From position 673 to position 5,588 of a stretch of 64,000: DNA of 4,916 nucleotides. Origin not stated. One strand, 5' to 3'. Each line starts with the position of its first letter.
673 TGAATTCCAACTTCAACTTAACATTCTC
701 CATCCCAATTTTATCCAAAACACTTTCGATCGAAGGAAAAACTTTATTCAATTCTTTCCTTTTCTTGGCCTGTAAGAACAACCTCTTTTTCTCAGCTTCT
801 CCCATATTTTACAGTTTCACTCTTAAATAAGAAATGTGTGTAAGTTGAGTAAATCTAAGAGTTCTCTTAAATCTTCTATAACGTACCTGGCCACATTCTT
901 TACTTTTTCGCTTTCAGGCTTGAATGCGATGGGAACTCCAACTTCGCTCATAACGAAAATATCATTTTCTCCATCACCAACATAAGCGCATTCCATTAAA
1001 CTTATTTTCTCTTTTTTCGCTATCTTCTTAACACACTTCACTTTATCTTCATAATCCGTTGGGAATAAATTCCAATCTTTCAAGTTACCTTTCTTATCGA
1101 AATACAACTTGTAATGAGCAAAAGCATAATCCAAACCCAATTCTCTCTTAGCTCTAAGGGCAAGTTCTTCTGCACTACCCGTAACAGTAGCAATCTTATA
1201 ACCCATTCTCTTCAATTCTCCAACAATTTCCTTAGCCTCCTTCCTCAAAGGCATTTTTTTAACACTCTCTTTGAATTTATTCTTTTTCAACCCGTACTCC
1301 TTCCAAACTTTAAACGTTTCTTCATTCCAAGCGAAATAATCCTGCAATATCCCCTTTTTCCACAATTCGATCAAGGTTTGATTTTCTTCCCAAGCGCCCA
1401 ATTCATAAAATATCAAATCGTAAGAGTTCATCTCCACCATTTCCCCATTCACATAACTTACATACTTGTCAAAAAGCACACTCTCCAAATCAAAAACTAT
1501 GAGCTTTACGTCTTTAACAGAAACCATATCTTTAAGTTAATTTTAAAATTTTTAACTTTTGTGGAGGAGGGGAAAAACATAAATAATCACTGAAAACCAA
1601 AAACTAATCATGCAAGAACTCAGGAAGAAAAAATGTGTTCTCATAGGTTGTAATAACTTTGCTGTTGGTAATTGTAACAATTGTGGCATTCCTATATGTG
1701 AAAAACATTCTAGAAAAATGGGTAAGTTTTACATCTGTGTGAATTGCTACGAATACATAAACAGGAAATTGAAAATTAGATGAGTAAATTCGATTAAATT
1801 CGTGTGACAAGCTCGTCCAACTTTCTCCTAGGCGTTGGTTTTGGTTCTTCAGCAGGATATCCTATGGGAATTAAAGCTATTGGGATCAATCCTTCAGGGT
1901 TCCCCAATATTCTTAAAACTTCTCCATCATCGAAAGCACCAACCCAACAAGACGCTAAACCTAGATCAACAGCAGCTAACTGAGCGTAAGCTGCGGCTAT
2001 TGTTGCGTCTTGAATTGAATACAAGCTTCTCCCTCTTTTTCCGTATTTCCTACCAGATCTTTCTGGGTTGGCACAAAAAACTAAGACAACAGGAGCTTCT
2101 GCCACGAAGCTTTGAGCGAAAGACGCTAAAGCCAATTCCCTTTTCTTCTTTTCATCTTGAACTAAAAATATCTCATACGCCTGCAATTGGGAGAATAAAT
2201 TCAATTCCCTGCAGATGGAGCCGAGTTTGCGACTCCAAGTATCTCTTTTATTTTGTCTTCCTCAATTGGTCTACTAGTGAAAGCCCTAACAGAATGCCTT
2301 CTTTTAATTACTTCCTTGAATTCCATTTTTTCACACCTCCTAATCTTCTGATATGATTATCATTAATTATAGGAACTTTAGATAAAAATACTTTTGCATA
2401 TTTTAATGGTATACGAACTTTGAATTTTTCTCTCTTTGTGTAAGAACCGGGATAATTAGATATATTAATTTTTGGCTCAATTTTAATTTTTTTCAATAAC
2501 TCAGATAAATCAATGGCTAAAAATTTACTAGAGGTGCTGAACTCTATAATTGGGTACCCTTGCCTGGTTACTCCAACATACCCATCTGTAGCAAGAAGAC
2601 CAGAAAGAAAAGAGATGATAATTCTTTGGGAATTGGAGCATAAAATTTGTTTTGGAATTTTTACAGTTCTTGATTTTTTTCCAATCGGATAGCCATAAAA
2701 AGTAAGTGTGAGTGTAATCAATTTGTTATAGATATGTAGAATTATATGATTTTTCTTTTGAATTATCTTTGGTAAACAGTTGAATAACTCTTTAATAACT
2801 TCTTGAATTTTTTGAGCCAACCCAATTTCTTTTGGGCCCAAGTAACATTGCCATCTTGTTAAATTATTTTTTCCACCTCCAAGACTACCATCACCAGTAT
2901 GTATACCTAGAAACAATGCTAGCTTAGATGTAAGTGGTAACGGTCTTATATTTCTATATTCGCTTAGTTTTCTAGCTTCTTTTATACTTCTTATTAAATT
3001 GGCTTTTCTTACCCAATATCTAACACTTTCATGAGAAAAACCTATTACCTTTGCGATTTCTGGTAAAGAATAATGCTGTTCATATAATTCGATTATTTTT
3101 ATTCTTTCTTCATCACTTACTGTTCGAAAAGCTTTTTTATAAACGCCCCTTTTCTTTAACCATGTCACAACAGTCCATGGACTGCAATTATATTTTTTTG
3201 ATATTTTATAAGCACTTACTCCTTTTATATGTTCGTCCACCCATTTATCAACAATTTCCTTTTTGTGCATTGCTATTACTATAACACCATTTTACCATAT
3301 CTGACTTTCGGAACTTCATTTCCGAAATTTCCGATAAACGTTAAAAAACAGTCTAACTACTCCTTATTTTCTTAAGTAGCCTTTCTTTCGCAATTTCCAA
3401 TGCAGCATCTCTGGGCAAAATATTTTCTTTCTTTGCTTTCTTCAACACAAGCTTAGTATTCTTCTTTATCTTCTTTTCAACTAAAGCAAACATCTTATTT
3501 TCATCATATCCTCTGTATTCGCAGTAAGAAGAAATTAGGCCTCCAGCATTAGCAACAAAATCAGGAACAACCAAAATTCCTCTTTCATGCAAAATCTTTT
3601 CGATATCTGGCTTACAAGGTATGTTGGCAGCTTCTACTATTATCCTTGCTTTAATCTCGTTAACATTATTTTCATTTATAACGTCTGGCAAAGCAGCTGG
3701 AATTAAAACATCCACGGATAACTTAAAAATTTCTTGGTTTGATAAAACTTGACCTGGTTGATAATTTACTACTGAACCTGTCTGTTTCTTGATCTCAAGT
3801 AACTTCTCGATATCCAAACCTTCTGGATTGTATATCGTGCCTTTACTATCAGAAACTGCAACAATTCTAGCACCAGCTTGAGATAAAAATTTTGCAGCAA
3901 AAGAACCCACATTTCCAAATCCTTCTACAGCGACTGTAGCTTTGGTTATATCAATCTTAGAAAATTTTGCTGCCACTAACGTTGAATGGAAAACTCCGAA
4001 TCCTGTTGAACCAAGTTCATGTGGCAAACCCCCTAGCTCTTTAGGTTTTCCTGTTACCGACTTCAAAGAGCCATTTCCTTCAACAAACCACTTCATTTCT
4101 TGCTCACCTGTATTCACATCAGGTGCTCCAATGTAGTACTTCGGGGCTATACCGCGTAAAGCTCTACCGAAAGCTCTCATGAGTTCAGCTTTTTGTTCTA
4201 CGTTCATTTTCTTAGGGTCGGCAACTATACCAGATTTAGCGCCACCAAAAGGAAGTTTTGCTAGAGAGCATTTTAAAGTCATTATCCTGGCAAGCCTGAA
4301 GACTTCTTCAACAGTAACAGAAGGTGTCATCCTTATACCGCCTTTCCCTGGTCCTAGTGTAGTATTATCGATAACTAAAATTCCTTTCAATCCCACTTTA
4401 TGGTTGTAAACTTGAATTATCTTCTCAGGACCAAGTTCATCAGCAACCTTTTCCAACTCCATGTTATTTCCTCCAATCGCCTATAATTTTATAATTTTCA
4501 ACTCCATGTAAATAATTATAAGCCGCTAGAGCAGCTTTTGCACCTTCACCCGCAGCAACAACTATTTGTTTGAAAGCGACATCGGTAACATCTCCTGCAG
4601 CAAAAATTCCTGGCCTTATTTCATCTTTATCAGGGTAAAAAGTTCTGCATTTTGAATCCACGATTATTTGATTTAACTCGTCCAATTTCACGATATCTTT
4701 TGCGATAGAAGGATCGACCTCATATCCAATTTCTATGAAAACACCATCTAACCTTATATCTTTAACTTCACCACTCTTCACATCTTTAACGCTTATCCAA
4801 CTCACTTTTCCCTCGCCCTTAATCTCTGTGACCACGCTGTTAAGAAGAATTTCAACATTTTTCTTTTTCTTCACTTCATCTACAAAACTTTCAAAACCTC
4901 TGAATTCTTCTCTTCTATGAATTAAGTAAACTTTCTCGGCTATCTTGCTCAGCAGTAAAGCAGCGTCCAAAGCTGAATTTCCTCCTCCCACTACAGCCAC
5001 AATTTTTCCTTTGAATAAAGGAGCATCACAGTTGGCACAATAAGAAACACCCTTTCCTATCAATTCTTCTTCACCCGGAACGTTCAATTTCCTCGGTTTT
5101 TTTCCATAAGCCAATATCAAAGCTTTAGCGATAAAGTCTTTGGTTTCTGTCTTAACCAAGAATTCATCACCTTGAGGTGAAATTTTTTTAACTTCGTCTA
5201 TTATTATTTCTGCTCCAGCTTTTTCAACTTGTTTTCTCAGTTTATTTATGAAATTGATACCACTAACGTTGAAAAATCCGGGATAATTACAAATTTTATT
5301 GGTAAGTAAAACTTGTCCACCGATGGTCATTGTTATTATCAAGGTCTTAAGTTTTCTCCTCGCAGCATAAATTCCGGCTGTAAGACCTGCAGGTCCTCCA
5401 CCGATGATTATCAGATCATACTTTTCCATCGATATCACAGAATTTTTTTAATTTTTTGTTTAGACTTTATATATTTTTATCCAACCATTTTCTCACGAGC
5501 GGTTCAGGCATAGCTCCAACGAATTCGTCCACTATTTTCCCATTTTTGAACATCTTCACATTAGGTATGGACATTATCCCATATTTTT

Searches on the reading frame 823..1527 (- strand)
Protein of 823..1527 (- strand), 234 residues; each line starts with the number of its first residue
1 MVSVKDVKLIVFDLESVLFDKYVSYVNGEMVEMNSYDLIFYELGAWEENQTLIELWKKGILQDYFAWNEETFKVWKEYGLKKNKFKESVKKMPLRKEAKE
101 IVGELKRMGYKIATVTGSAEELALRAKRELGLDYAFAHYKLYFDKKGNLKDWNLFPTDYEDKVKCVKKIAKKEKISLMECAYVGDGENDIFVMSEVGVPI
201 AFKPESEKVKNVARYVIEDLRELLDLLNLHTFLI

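Call 23: find_encoding_contigs(protein=window:823-1527:-, flank=10000, max_places=8)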
Protein window:823-1527:- (234 aa): 3 contigs read that carry it; 2 places shown.
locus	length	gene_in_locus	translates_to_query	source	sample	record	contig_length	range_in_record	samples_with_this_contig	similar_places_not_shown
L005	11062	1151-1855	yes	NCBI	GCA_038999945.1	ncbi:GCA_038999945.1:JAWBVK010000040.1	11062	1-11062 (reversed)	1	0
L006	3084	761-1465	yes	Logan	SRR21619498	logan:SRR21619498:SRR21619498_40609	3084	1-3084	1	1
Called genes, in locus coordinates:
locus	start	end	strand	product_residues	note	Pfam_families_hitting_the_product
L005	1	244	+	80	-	PF14528:LAGLIDADG_3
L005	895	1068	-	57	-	-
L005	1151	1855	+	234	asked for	PF00702:Hydrolase, PF08282:Hydrolase_3, PF13419:HAD_2 (faint), PF12710:HAD (weak)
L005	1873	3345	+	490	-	-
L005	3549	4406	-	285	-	PF00491:Arginase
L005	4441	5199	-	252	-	PF00483:NTP_transferase, PF12804:NTP_transf_3 (weak)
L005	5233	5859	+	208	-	PF13483:Lactamase_B_3, PF12706:Lactamase_B_2, PF00753:Lactamase_B (weak)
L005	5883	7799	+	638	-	PF04879:Molybdop_Fe4S4, PF00384:Molybdopterin, PF01568:Molydop_binding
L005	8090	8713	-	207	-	PF02223:Thymidylate_kin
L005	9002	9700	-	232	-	PF01904:DUF72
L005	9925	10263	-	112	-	-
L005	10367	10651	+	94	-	-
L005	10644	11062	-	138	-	?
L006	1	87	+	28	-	?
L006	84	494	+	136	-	PF00881:Nitroreductase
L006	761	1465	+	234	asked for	PF00702:Hydrolase, PF08282:Hydrolase_3, PF13419:HAD_2 (faint), PF12710:HAD (weak)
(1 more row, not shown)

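Call 85: list_cluster_members(proteins=[L001:3264-5180:-, L001:6657-7514:+, L001:7718-9190:-, window:823-1527:-, L009:3278-3580:+, L009:3688-4848:+, L009:4850-5362:+, L009:5354-6289:-, window:58179-58802:+, window:37529-38242:+])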
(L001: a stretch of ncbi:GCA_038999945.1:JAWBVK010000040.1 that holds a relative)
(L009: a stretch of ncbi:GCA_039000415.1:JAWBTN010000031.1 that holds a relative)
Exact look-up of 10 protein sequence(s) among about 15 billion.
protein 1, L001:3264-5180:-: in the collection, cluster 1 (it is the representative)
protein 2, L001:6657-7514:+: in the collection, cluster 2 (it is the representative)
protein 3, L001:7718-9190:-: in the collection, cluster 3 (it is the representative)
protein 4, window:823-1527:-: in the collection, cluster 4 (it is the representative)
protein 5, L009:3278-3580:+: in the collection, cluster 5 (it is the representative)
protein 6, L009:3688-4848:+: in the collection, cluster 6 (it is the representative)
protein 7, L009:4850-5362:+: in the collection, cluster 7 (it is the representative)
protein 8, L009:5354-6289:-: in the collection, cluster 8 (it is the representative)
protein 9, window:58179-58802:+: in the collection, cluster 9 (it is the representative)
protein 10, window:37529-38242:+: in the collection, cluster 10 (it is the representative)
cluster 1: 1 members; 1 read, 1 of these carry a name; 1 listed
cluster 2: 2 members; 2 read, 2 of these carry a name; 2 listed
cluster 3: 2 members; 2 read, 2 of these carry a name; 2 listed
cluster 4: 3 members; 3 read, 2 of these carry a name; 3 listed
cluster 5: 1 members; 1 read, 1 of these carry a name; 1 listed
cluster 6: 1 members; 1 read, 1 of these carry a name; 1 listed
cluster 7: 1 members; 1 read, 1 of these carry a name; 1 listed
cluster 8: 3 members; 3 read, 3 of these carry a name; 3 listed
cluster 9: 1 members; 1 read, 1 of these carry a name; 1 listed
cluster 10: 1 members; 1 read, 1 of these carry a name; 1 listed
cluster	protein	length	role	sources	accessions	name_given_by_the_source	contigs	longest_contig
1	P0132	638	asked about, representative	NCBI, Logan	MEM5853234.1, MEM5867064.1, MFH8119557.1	MAG: molybdopterin-dependent oxidoreductase [Candidatus Aenigmatarchaeota archaeon]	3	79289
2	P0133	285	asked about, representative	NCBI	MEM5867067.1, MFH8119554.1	MAG: arginase family protein [Candidatus Aenigmatarchaeota archaeon]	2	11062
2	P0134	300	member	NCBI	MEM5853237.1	MAG: arginase family protein [Candidatus Aenigmatarchaeota archaeon]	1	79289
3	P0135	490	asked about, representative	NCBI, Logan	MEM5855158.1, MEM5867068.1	MAG: hypothetical protein QXG39_04030 [Candidatus Aenigmatarchaeota archaeon]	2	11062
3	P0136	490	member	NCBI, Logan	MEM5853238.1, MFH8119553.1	MAG: hypothetical protein QXS37_01980 [Candidatus Aenigmatarchaeota archaeon]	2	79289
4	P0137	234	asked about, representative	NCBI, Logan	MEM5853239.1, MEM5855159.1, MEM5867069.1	MAG: HAD-IB family phosphatase [Candidatus Aenigmatarchaeota archaeon]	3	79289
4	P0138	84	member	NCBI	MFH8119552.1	MAG: HAD hydrolase family protein, partial [Candidatus Aenigmatarchaeota archaeon]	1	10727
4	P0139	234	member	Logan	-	-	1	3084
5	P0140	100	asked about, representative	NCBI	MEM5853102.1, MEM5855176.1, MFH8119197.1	MAG: helix-turn-helix domain-containing protein [Candidatus Aenigmatarchaeota archaeon]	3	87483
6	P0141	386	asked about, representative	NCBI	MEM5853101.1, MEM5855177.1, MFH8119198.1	MAG: cysteine desulfurase NifS [Candidatus Aenigmatarchaeota archaeon]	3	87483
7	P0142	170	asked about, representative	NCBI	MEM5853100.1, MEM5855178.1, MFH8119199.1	MAG: iron-sulfur cluster assembly scaffold protein [Candidatus Aenigmatarchaeota archaeon]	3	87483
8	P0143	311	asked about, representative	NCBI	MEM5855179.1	MAG: hypothetical protein QW472_02555 [Candidatus Aenigmatarchaeota archaeon]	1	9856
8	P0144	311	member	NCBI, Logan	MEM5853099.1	MAG: hypothetical protein QW228_01820 [Candidatus Aenigmatarchaeota archaeon]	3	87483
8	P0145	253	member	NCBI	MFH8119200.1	MAG: hypothetical protein QXS37_00105 [Candidatus Aenigmatarchaeota archaeon]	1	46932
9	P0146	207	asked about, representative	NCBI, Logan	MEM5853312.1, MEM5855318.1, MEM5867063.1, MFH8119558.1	MAG: dTMP kinase [Candidatus Aenigmatarchaeota archaeon]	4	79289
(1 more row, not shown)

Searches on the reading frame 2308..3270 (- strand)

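Call 33: search_protein_families(library=pfam, proteins=[window:2308-3270:-], max_evalue=0.00001)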
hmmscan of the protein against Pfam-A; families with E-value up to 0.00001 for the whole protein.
window:2308-3270:- (320 aa): 4 families
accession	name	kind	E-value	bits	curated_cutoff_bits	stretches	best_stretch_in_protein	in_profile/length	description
PF14528.11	LAGLIDADG_3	-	5.3e-12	46.3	22.5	1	219-299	4-81/82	LAGLIDADG-like domain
PF13936.12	HTH_38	-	9.2e-09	35.4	27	1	51-88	5-42/44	Helix-turn-helix domain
PF13384.12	HTH_23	-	1.5e-08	34.6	24.6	0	51-89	2-40/50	Homeodomain-like domain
PF13518.12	HTH_28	-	9.7e-08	32.4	25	0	55-91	1-37/52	Helix-turn-helix domain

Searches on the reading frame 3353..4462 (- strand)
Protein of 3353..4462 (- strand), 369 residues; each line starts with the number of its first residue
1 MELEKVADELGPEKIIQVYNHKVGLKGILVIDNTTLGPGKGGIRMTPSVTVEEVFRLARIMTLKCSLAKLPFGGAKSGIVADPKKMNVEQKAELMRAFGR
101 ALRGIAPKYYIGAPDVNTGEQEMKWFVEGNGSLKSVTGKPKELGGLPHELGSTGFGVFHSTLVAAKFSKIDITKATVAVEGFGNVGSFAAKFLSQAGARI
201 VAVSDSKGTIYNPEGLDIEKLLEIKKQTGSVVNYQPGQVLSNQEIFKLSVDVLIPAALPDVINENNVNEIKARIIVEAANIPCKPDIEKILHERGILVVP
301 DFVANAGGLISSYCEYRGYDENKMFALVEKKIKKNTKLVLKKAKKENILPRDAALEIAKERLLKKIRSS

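Call 33: search_protein_families(library=pfam, proteins=[window:3353-4462:-], max_evalue=0.00001)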
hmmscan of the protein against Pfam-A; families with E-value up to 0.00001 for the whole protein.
window:3353-4462:- (369 aa): 2 families
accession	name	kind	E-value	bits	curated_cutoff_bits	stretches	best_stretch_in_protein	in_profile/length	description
PF00208.27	ELFV_dehydrog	-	7.1e-62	209.7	23.4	1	144-365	1-236/241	Glutamate/Leucine/Phenylalanine/Valine dehydrogenase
PF02812.23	ELFV_dehydrog_N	-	3.7e-31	108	25.3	1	23-128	15-125/129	Glu/Leu/Phe/Val dehydrogenase, dimerisation domain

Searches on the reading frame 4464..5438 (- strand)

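Call 33: search_protein_families(library=pfam, proteins=[window:4464-5438:-], max_evalue=0.00001)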
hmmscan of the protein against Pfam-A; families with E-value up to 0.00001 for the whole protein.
window:4464-5438:- (324 aa): 9 families
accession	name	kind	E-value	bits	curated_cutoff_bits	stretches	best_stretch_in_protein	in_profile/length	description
PF07992.20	Pyr_redox_2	-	1.2e-51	176.3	26.1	1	7-299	1-291/291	Pyridine nucleotide-disulphide oxidoreductase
PF13738.12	Pyr_redox_3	-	1.6e-26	93.7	30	1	81-263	102-292/305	Pyridine nucleotide-disulphide oxidoreductase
PF00070.33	Pyr_redox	-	5.3e-14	52.9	22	1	147-217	2-79/82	Pyridine nucleotide-disulphide oxidoreductase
PF12831.13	FAD_oxidored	-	5.5e-10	39.5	27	1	8-43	1-38/416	FAD dependent oxidoreductase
PF00890.30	FAD_binding_2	-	4.1e-09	36.6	20.4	0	8-36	1-29/414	FAD binding domain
PF03486.20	HI0933_like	-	1.2e-07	31.9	50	0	8-36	2-30/244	HI0933-like protein Rossmann domain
PF01946.23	Thi4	-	2.5e-07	30.6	26.2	0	4-41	15-55/235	Thi4 family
PF01266.30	DAO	-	9.8e-07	29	27.9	0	8-37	1-30/353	FAD dependent oxidoreductase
PF13434.12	Lys_Orn_oxgnase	-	2.7e-06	27.2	21.3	0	93-182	132-228/339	L-lysine 6-monooxygenase/L-ornithine 5-monooxygenase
